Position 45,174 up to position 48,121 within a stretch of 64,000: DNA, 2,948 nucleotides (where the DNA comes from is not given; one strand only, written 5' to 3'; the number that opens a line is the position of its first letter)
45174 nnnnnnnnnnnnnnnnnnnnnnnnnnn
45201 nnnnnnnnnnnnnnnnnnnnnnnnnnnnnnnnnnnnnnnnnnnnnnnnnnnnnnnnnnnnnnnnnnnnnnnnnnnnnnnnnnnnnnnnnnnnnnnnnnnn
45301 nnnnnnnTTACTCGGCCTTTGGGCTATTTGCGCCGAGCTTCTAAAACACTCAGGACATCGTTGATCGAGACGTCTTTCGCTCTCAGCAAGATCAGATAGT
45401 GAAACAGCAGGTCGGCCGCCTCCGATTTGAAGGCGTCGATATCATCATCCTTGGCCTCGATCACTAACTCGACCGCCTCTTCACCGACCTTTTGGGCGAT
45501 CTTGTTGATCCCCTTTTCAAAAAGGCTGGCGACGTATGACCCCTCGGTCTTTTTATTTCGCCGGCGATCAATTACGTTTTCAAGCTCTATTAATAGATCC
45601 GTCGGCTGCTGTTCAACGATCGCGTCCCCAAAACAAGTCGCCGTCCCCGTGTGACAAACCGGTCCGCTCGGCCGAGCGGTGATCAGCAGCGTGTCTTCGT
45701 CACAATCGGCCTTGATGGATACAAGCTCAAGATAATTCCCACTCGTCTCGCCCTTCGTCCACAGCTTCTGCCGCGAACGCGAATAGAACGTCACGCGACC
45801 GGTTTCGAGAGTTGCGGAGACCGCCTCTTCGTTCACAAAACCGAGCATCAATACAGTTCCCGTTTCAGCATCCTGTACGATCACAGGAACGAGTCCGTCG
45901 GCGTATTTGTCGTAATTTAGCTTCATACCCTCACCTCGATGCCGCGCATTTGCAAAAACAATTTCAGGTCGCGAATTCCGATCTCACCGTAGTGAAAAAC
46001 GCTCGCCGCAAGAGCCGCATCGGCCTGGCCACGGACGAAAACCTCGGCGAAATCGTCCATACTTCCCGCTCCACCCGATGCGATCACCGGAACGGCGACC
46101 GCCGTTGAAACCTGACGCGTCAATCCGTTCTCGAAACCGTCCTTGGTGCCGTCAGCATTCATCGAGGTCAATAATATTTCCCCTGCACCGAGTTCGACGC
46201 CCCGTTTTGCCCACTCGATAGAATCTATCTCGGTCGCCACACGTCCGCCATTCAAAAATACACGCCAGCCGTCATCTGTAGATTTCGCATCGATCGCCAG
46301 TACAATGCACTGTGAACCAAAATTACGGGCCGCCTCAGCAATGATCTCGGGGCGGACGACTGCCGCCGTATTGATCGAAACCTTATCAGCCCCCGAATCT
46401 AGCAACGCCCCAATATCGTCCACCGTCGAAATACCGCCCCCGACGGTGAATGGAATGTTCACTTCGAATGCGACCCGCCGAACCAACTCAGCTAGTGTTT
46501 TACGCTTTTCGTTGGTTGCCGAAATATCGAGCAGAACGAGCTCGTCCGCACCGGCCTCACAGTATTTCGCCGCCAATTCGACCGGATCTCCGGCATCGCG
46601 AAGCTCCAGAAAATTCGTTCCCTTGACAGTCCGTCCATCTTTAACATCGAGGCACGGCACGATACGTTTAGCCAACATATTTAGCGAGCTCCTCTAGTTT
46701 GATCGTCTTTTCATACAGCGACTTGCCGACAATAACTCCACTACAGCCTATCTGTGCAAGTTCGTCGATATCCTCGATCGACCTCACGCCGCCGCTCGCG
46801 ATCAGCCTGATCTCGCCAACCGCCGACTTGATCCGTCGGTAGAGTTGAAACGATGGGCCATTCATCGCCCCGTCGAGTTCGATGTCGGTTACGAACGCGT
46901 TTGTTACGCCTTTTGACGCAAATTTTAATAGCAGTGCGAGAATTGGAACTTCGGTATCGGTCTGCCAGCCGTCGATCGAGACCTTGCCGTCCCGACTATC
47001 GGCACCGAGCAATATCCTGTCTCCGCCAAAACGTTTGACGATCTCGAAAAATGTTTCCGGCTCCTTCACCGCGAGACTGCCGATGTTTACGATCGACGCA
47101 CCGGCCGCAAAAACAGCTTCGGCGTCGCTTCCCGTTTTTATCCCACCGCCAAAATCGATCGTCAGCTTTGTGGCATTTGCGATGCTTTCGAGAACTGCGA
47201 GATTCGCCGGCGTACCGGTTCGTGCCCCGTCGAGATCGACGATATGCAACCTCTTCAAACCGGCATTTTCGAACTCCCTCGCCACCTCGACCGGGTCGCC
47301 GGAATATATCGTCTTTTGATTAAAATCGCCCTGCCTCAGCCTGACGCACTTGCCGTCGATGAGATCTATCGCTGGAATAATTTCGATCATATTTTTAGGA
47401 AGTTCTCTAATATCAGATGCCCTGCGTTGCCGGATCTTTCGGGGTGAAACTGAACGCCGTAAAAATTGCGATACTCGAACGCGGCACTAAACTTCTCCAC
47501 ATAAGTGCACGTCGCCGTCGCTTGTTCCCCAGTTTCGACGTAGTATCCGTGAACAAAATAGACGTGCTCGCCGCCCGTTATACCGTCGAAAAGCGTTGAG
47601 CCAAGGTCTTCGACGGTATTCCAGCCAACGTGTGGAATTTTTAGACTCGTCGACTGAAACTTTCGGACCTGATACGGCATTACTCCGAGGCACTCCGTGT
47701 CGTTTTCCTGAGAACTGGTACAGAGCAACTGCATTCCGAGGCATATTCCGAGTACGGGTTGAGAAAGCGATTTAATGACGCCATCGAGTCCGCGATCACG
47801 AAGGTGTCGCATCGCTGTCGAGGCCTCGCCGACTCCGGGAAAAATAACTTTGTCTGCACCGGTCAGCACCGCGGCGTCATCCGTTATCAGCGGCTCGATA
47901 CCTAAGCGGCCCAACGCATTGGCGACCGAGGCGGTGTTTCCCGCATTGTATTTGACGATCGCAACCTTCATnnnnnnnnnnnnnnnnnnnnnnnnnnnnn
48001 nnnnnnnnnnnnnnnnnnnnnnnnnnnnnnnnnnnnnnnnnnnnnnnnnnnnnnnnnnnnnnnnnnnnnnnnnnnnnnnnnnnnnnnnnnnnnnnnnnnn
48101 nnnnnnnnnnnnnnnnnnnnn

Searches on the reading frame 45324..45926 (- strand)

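Call 6: search_protein_families(library=ncbifam, proteins=[window:45324-45926:-])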
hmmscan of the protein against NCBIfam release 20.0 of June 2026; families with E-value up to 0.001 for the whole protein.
window:45324-45926:- (200 aa): 6 families
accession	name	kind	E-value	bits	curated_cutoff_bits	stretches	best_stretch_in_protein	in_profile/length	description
NF002747.0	PRK02759.1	equivalog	2.3e-83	278.9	187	1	2-200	9-206/208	bifunctional phosphoribosyl-AMP cyclohydrolase/phosphoribosyl-ATP diphosphatase HisIE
NF000768.0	PRK00051.1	equivalog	1.2e-40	138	126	1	4-109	17-120/131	phosphoribosyl-AMP cyclohydrolase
TIGR03188.1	histidine_hisI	equivalog_domain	4.2e-29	100.6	42.7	1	113-195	2-84/84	phosphoribosyl-ATP diphosphatase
NF001613.0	PRK00400.1-5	equivalog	1.5e-27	95.7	120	1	111-199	5-93/107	phosphoribosyl-ATP diphosphatase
NF001611.0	PRK00400.1-3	equivalog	2.7e-25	88.6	99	1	109-198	4-93/108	phosphoribosyl-ATP diphosphatase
NF001610.0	PRK00400.1-1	equivalog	7.9e-08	32.4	104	1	119-194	17-92/93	phosphoribosyl-ATP diphosphatase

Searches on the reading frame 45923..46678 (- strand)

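Call 6: search_protein_families(library=ncbifam, proteins=[window:45923-46678:-])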
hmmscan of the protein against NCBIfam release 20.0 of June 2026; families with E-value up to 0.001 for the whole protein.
window:45923-46678:- (251 aa): 20 families
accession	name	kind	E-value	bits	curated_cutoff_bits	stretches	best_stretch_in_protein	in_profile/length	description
TIGR00735.1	hisF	equivalog_domain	4.7e-105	350.4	294.55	1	1-250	1-254/254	imidazole glycerol phosphate synthase subunit HisF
TIGR03572.1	WbuZ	equivalog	5.3e-78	261.6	299.7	1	1-230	1-232/232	glycosyl amidation-associated protein WbuZ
NF038364.1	AglZ_HisF2_fam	equivalog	2.5e-60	204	310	1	3-230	2-230/248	AglZ/HisF2 family acetamidino modification protein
NF010112.0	PRK13585.1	equivalog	1.2e-43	149.5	243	1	5-227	4-224/241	1-(5-phosphoribosyl)-5-[(5-phosphoribosylamino)methylideneamino]imidazole-4-carboxamide isomerase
TIGR00007.1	TIGR00007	equivalog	3.7e-36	124.9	228.95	1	6-213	1-207/231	1-(5-phosphoribosyl)-5-[(5-phosphoribosylamino)methylideneamino]imidazole-4-carboxamide isomerase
TIGR01919.1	hisA-trpF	equivalog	8.5e-23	81.1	306.45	1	6-213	5-211/243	bifunctional 1-(5-phosphoribosyl)-5-((5-phosphoribosylamino)methylideneamino)imidazole-4-carboxamide isomerase/phosphoribosylanthranilate is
NF010113.0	PRK13586.1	equivalog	1.5e-16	60.8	238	1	5-214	3-208/232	1-(5-phosphoribosyl)-5-((5-phosphoribosylamino)methylideneamino)imidazole-4-carboxamide isomerase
NF010114.0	PRK13587.1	equivalog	1.2e-15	57.8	305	1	46-213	48-210/234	1-(5-phosphoribosyl)-5-((5-phosphoribosylamino)methylideneamino)imidazole-4-carboxamide isomerase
NF003156.0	PRK04128.1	equivalog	3.2e-13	50.1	285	1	5-239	3-225/231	1-(5-phosphoribosyl)-5-((5-phosphoribosylamino)methylideneamino)imidazole-4-carboxamide isomerase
NF010712.0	PRK14114.1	equivalog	5.5e-13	49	327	1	8-209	5-202/241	1-(5-phosphoribosyl)-5-((5-phosphoribosylamino)methylideneamino)imidazole-4-carboxamide isomerase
TIGR00734.1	hisAF_rel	hypoth_equivalog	1.8e-09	37.8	179.85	1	40-105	150-215/221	HisA/HisF family protein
TIGR02129.1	hisA_euk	equivalog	4.9e-08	33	229.3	1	77-223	80-233/255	phosphoribosylformimino-5-aminoimidazole carboxamide ribotide isomerase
NF005574.0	PRK07259.1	equivalog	5.3e-07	28.8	269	1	65-119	228-282/304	dihydroorotate dehydrogenase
TIGR03151.1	enACPred_II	equivalog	4.1e-06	26.3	453.1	0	33-112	119-199/307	enoyl-[acyl-carrier-protein] reductase FabK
NF003198.0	PRK04169.1-2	subfamily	2e-05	23.8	247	1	59-111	182-234/249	geranylgeranylglyceryl/heptaprenylglyceryl phosphate synthase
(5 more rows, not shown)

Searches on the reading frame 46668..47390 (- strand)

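Call 6: search_protein_families(library=ncbifam, proteins=[window:46668-47390:-])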
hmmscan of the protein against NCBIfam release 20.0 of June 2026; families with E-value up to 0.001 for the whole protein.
window:46668-47390:- (240 aa): 32 families (the best 25 are shown)
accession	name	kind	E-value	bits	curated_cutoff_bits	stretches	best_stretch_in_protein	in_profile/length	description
TIGR00007.1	TIGR00007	equivalog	2.3e-72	243.3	228.95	1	4-234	1-230/231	1-(5-phosphoribosyl)-5-[(5-phosphoribosylamino)methylideneamino]imidazole-4-carboxamide isomerase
NF010112.0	PRK13585.1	equivalog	5.5e-60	202.9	243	1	2-238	3-237/241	1-(5-phosphoribosyl)-5-[(5-phosphoribosylamino)methylideneamino]imidazole-4-carboxamide isomerase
NF003156.0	PRK04128.1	equivalog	2e-44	152.2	285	1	1-237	1-226/231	1-(5-phosphoribosyl)-5-((5-phosphoribosylamino)methylideneamino)imidazole-4-carboxamide isomerase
TIGR01919.1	hisA-trpF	equivalog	1.1e-43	149.6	306.45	1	2-235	3-238/243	bifunctional 1-(5-phosphoribosyl)-5-((5-phosphoribosylamino)methylideneamino)imidazole-4-carboxamide isomerase/phosphoribosylanthranilate is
NF010114.0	PRK13587.1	equivalog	9.2e-39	133.5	305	1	1-228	1-227/234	1-(5-phosphoribosyl)-5-((5-phosphoribosylamino)methylideneamino)imidazole-4-carboxamide isomerase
NF010113.0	PRK13586.1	equivalog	2.7e-33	115.6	238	1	1-231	1-227/232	1-(5-phosphoribosyl)-5-((5-phosphoribosylamino)methylideneamino)imidazole-4-carboxamide isomerase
NF010712.0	PRK14114.1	equivalog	5.1e-28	98.2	327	1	4-238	3-239/241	1-(5-phosphoribosyl)-5-((5-phosphoribosylamino)methylideneamino)imidazole-4-carboxamide isomerase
NF038364.1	AglZ_HisF2_fam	equivalog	1.3e-27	96.8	310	1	4-223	5-226/248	AglZ/HisF2 family acetamidino modification protein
TIGR03572.1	WbuZ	equivalog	1.9e-27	96.1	299.7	1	4-223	6-228/232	glycosyl amidation-associated protein WbuZ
TIGR00735.1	hisF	equivalog_domain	9e-27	94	294.55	1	4-239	6-246/254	imidazole glycerol phosphate synthase subunit HisF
TIGR00734.1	hisAF_rel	hypoth_equivalog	1.1e-14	54.9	179.85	1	2-227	1-218/221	HisA/HisF family protein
TIGR01768.1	GGGP-family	subfamily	2.8e-10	40.1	113.25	2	182-230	168-216/224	geranylgeranylglyceryl phosphate synthase family protein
NF003198.0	PRK04169.1-2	subfamily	4.6e-10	39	247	1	60-113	182-235/249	geranylgeranylglyceryl/heptaprenylglyceryl phosphate synthase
NF005574.0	PRK07259.1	equivalog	1.7e-08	33.7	269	1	61-120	223-282/304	dihydroorotate dehydrogenase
TIGR02129.1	hisA_euk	equivalog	2.2e-08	34.1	229.3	1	35-217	43-227/255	phosphoribosylformimino-5-aminoimidazole carboxamide ribotide isomerase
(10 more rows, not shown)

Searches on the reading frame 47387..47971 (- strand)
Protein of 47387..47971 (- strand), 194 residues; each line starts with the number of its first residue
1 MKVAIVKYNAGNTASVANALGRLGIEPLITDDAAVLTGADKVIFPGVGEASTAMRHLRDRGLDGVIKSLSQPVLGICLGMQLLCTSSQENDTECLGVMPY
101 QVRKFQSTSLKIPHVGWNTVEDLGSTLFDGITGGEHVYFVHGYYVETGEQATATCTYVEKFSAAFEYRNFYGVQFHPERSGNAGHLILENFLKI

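Call 6: search_protein_families(library=ncbifam, proteins=[window:47387-47971:-])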
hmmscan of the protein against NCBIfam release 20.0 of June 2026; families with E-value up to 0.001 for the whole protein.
window:47387-47971:- (194 aa): 15 families
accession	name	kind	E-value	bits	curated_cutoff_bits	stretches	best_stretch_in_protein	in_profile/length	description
TIGR01855.1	IMP_synth_hisH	equivalog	2.1e-59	200.7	105.4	1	3-193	1-197/198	imidazole glycerol phosphate synthase subunit HisH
NF010608.0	PRK14004.1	equivalog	8e-35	120.4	216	1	3-194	2-209/210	imidazole glycerol phosphate synthase subunit HisH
NF001975.0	PRK00758.1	equivalog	2.2e-11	43.7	198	2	1-86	2-84/185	GMP synthase subunit A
NF000848.1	PRK00074.1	equivalog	4.2e-11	42.1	400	1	58-192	58-184/512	glutamine-hydrolyzing GMP synthase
TIGR00888.1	guaA_Nterm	equivalog_domain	6.6e-11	41.9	172.15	1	62-193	62-182/188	glutamine-hydrolyzing GMP synthase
NF001989.1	PRK00784.1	equivalog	6.9e-08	31.6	273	1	28-103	276-360/480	cobyric acid synthase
TIGR00566.1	trpG_papA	subfamily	7.9e-08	32.3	121.05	1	43-193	50-191/192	glutamine amidotransferase of anthranilate synthase or aminodeoxychorismate synthase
TIGR03800.1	PLP_synth_Pdx2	equivalog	1.5e-07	31.5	105.55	1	11-181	9-174/184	pyridoxal 5'-phosphate synthase glutaminase subunit PdxT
TIGR00313.1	cobQ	equivalog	4.1e-06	25.9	309.9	1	35-172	281-436/477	cobyric acid synthase CobQ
NF005367.0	PRK06895.1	equivalog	2.8e-05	24.1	265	1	71-193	73-187/190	anthranilate synthase component II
NF005072.0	PRK06490.1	equivalog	4.4e-05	22.5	339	1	68-178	88-186/251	glutamine amidotransferase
TIGR01368.1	CPSaseIIsmall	equivalog_domain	5.2e-05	22.4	307.35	1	67-180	244-342/361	glutamine-hydrolyzing carbamoyl-phosphate synthase small subunit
TIGR01823.1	PabB-fungal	equivalog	0.00015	20.1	442.55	1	71-194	87-203/742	aminodeoxychorismate synthase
NF005849.0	PRK07765.1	equivalog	0.00037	19.8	308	0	170-193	166-190/219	aminodeoxychorismate/anthranilate synthase component II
NF011201.0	PRK14607.1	equivalog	0.00051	18.8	670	0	168-194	161-188/534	bifunctional anthranilate synthase component II/anthranilate phosphoribosyltransferase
